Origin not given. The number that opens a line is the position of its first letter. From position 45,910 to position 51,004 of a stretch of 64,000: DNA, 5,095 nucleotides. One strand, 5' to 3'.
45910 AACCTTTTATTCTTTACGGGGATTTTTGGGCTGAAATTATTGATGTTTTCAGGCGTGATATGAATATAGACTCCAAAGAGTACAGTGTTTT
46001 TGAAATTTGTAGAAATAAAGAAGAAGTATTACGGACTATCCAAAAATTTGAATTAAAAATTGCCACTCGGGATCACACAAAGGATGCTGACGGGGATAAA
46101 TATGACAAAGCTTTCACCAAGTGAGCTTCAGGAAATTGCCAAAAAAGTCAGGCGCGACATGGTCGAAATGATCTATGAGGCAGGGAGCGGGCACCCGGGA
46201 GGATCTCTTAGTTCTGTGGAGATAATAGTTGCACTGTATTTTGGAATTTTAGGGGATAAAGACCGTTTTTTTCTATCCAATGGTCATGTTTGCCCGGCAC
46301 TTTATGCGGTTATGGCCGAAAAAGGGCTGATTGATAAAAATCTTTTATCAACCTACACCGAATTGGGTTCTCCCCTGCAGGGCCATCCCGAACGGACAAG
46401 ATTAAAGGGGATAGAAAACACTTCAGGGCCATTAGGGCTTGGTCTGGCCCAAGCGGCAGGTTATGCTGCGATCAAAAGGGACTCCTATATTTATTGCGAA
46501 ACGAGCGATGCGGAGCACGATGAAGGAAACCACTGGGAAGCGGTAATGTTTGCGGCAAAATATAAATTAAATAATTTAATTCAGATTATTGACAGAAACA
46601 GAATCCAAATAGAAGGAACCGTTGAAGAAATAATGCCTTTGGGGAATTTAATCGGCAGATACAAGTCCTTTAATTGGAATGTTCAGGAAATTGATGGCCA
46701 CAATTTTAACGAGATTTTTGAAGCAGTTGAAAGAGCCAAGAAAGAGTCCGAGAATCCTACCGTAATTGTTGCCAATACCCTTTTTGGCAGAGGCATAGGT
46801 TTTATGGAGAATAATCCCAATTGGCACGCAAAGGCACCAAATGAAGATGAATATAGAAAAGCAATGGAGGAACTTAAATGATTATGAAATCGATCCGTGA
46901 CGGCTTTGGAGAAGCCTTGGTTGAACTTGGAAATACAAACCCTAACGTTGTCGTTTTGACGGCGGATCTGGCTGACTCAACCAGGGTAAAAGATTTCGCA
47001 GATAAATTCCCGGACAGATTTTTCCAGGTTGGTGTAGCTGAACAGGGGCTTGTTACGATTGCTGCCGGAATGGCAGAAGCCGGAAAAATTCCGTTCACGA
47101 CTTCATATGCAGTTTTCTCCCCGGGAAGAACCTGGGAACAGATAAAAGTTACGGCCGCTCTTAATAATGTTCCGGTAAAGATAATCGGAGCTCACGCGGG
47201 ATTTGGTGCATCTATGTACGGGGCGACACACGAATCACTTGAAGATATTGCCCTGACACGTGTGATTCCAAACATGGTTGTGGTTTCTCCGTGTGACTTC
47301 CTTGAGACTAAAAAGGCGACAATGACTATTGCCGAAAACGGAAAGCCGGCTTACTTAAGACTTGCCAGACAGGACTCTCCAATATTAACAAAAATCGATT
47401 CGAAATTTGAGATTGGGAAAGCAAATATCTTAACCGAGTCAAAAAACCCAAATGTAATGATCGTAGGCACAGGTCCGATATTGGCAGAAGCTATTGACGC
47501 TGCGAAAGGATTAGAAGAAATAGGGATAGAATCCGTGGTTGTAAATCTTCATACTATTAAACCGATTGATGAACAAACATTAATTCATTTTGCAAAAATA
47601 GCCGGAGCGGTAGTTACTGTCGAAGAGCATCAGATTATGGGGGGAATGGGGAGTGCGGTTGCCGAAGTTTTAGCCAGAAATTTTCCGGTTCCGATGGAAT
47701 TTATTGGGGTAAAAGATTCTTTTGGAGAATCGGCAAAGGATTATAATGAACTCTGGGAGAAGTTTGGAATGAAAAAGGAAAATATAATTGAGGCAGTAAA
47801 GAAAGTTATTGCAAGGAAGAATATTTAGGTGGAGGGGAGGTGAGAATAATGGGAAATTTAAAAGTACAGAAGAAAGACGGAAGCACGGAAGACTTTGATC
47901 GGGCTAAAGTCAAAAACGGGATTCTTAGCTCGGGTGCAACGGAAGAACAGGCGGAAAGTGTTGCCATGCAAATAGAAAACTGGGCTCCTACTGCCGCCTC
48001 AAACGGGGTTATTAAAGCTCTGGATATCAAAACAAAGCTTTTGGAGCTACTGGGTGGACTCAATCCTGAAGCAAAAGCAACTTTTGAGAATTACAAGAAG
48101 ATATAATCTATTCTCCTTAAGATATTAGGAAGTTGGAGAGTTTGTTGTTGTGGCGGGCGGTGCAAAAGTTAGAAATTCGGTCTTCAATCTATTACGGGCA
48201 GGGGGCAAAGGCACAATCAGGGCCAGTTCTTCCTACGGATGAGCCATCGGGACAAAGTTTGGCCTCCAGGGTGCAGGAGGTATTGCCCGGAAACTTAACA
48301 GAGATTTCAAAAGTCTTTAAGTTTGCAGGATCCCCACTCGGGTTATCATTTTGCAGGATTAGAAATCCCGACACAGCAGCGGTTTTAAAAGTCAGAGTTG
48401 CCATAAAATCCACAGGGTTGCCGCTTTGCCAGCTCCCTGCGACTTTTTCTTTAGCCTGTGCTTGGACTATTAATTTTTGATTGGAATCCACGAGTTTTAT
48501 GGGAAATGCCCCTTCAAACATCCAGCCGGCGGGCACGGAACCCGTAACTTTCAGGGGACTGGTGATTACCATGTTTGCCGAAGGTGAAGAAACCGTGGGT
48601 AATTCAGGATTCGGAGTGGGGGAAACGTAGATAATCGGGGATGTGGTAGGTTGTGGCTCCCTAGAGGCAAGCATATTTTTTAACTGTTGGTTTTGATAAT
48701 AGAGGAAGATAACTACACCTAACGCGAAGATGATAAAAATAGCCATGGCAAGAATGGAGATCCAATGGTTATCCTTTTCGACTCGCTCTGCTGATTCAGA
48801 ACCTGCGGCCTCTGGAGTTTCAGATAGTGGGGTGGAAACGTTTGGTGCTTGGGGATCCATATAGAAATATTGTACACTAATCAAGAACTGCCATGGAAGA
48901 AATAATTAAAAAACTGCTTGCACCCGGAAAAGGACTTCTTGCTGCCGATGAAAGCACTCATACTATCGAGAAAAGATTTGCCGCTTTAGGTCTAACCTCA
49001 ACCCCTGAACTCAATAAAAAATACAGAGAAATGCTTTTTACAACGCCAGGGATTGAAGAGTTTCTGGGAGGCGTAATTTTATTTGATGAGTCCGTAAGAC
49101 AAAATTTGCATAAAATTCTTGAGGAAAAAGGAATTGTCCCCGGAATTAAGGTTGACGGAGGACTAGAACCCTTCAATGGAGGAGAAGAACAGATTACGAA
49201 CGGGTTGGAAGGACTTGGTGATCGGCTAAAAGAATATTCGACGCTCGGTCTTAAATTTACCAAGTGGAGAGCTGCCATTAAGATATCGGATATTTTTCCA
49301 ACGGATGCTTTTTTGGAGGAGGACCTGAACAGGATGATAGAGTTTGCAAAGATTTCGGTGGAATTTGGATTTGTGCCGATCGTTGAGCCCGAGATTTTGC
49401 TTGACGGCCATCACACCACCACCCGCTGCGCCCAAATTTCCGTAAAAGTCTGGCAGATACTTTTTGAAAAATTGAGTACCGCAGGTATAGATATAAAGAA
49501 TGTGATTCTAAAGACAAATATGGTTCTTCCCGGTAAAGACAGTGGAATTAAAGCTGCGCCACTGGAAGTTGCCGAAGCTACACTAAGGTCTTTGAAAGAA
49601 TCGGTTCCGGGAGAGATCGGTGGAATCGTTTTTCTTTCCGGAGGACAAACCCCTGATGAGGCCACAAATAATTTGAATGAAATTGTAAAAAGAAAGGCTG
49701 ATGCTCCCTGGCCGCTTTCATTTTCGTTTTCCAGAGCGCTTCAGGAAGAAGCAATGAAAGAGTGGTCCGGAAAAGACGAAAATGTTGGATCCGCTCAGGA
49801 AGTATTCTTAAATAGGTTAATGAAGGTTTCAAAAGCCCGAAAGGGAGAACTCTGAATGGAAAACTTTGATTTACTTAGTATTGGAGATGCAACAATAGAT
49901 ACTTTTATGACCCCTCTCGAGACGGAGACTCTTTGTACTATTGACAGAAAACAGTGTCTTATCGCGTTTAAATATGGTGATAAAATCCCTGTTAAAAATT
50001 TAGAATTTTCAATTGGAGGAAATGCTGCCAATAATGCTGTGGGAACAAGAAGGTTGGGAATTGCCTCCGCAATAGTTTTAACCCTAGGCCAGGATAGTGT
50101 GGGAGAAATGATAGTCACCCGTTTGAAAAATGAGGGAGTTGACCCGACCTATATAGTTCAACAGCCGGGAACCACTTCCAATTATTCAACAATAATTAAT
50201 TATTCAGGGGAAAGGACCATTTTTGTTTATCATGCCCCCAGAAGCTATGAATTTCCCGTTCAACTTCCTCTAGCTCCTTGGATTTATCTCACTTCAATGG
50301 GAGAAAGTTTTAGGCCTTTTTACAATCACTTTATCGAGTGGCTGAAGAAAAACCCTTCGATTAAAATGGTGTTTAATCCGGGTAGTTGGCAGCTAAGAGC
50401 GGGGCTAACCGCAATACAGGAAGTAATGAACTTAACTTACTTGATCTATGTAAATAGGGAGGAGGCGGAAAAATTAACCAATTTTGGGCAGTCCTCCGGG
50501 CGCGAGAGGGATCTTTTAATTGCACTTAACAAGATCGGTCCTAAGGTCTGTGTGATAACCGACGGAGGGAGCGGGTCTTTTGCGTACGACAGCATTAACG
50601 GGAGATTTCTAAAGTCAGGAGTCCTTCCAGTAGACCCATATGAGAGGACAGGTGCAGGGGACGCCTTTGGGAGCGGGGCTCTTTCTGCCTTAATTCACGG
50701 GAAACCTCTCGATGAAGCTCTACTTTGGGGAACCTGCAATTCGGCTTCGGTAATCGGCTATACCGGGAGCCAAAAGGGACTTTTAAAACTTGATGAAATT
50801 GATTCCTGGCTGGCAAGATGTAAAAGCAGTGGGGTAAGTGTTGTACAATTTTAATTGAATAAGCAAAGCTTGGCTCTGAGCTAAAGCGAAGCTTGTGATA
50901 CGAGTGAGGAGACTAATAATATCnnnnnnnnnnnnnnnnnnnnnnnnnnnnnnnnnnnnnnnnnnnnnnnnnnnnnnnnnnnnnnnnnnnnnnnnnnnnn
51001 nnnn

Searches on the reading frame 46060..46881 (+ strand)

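Call 62: search_protein_families(library=pfam, proteins=[window:46060-46881:+], max_evalue=0.0001)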
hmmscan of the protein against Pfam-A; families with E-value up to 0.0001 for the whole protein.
window:46060-46881:+ (273 aa): 2 families
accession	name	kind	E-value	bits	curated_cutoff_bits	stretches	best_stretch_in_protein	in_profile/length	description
PF00456.26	Transketolase_N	-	7.1e-45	153.9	22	1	25-269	4-272/334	Transketolase, thiamine diphosphate binding domain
PF13292.11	DXP_synthase_N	-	2.5e-09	37.3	21.2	1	14-188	9-179/274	1-deoxy-D-xylulose-5-phosphate synthase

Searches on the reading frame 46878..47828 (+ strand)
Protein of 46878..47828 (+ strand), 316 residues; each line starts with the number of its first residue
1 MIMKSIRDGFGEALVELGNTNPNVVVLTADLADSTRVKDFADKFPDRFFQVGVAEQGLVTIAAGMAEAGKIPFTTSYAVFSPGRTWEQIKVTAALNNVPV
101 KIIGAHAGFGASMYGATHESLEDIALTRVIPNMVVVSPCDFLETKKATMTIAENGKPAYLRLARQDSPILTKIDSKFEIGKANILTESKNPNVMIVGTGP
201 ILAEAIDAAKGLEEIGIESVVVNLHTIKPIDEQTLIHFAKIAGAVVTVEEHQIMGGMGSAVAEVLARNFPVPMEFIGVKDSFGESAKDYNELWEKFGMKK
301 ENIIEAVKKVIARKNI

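Call 62: search_protein_families(library=pfam, proteins=[window:46878-47828:+], max_evalue=0.0001)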
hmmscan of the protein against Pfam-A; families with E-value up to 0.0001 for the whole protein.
window:46878-47828:+ (316 aa): 3 families
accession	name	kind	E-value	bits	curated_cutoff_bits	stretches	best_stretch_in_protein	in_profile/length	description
PF02779.29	Transket_pyr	-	9.2e-39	133.3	27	1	5-166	4-171/174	Transketolase, pyrimidine binding domain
PF02780.25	Transketolase_C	-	1.2e-24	87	25.9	1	180-303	1-124/124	Transketolase, C-terminal domain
PF22613.1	Transketolase_C_1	-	2.6e-07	31.3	27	1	185-298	5-112/113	Transketolase-like TK C-terminal domain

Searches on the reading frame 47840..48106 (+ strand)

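Call 47: search_protein_families(library=pfam, proteins=[window:47840-48106:+], max_evalue=0.001)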
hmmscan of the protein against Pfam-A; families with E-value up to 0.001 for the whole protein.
window:47840-48106:+ (88 aa): 1 family
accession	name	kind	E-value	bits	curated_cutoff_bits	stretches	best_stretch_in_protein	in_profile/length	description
PF03477.21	ATP-cone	-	2.5e-07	31.6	25.8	1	8-67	2-63/88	ATP cone domain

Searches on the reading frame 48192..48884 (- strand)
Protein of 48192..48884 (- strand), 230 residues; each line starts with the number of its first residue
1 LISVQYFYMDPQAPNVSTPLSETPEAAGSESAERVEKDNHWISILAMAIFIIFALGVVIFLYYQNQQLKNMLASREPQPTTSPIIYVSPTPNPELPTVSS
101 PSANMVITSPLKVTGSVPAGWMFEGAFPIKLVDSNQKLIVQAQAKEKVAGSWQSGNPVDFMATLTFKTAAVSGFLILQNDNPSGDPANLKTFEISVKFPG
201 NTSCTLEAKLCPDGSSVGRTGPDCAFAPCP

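Call 62: search_protein_families(library=pfam, proteins=[window:48192-48884:-], max_evalue=0.0001)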
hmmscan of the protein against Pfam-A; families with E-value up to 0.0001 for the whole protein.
window:48192-48884:- (230 aa): 1 family
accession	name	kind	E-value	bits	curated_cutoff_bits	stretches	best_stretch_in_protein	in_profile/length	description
PF10648.15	Gmad2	-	3.3e-07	30.9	25.7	1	98-175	4-75/86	Immunoglobulin-like domain of bacterial spore germination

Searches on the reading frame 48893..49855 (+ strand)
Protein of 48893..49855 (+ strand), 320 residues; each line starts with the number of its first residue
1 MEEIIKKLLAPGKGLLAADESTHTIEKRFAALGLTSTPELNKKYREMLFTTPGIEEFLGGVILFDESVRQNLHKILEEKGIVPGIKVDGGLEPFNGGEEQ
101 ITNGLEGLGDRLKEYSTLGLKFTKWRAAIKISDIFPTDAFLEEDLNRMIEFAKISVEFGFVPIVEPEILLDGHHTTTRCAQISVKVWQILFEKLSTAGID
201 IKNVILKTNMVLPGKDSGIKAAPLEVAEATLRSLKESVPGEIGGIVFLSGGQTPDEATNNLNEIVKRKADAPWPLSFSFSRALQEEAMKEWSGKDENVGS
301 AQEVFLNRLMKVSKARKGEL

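Call 62: search_protein_families(library=pfam, proteins=[window:48893-49855:+], max_evalue=0.0001)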
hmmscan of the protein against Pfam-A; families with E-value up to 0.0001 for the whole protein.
window:48893-49855:+ (320 aa): 1 family
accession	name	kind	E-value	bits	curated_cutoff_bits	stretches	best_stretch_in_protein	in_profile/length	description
PF00274.25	Glycolytic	-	1.4e-98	330.3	22.2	1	2-319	3-328/349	Fructose-bisphosphate aldolase class-I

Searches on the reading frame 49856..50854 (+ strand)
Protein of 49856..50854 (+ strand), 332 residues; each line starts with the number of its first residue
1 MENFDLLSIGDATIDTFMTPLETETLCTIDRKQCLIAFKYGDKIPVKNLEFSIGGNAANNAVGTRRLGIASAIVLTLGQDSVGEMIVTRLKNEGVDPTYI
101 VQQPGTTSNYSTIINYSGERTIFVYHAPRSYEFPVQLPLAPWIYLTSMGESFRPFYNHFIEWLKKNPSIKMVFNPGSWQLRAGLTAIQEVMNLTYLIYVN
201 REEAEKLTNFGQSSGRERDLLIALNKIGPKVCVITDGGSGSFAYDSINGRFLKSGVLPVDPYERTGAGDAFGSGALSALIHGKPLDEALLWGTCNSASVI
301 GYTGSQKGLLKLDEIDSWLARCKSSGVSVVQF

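Call 62: search_protein_families(library=pfam, proteins=[window:49856-50854:+], max_evalue=0.0001)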
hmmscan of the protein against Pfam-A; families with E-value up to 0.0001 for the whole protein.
window:49856-50854:+ (332 aa): 1 family
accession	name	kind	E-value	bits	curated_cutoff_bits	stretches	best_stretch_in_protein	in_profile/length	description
PF00294.29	PfkB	-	4.2e-39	135.1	25.8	1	27-308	5-298/302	pfkB family carbohydrate kinase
